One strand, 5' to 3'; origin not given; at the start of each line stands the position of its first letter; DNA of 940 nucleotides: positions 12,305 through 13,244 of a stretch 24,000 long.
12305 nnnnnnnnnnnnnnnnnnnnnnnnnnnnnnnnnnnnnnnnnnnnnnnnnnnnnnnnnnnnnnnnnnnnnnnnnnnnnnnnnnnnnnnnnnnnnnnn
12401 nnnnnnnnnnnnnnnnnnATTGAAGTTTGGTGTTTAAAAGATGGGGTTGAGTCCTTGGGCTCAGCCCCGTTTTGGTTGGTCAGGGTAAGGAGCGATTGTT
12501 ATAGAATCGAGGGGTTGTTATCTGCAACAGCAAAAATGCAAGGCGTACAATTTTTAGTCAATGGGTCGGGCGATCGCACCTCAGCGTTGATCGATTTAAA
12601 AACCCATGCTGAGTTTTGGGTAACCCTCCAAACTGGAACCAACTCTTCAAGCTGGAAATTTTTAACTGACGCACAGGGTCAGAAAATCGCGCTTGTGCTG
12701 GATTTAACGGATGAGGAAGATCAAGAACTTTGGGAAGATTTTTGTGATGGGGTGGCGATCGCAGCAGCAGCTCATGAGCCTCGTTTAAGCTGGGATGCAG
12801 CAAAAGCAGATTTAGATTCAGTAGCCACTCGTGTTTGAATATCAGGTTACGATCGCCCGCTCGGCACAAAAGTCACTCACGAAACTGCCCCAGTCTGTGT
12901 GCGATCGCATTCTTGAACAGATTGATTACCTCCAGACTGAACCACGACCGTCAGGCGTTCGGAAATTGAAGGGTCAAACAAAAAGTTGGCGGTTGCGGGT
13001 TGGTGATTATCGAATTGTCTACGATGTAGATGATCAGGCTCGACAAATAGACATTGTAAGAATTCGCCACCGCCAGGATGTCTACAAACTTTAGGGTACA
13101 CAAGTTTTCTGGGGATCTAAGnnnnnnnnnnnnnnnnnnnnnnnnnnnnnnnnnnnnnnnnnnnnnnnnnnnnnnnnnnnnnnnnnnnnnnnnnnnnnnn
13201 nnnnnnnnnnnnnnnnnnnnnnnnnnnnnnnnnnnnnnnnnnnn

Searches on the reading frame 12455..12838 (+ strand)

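Call 3: search_protein_families(library=pfam, proteins=[window:12455-12838:+], max_evalue=0.1)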
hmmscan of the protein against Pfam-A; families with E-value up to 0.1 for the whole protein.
window:12455-12838:+ (127 aa): 2 families
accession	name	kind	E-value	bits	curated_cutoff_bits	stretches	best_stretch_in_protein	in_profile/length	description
PF14088.11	DUF4268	-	0.0012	19.3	27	1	48-117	23-93/140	Domain of unknown function (DUF4268)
PF18506.7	RelB-like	-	0.0048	17.1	27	1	68-121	5-59/62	RelB Antitoxin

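Call 4: search_protein_families(library=padloc, proteins=[window:12455-12838:+], max_evalue=0.1)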
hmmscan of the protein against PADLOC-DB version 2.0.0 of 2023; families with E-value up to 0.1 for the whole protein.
window:12455-12838:+ (127 aa): 0 families

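Call 5: search_protein_families(library=ncbifam, proteins=[window:12455-12838:+], max_evalue=0.1)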
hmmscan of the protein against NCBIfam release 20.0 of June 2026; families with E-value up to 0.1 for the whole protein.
window:12455-12838:+ (127 aa): 0 families

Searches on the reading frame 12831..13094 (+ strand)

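Call 3: search_protein_families(library=pfam, proteins=[window:12831-13094:+], max_evalue=0.1)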
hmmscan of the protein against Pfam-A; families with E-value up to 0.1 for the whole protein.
window:12831-13094:+ (87 aa): 2 families
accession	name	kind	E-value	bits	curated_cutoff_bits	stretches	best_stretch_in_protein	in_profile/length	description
PF05016.21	ParE_toxin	-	6.7e-12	46.3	23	1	7-85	2-89/89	ParE toxin of type II toxin-antitoxin system, parDE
PF05973.20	Gp49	-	0.0036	17.7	23.9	1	15-69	2-61/90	Phage derived protein Gp49-like (DUF891)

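Call 4: search_protein_families(library=padloc, proteins=[window:12831-13094:+], max_evalue=0.1)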
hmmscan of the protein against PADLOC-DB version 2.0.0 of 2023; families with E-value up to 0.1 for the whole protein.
window:12831-13094:+ (87 aa): 0 families

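Call 5: search_protein_families(library=ncbifam, proteins=[window:12831-13094:+], max_evalue=0.1)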
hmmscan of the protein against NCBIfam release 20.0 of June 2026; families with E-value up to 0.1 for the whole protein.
window:12831-13094:+ (87 aa): 3 families
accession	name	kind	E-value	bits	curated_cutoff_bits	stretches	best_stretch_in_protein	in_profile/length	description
TIGR02385.1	RelE_StbE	subfamily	3.3e-09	37.1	27.9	1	5-85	1-88/88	type II toxin-antitoxin system mRNA interferase toxin, RelE/StbE family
TIGR00053.1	TIGR00053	subfamily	0.00038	21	87.25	1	4-86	2-92/92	YafQ family addiction module toxin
TIGR02116.1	toxin_Txe_YoeB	equivalog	0.073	13.3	51.8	0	15-79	11-77/80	Txe/YoeB family addiction module toxin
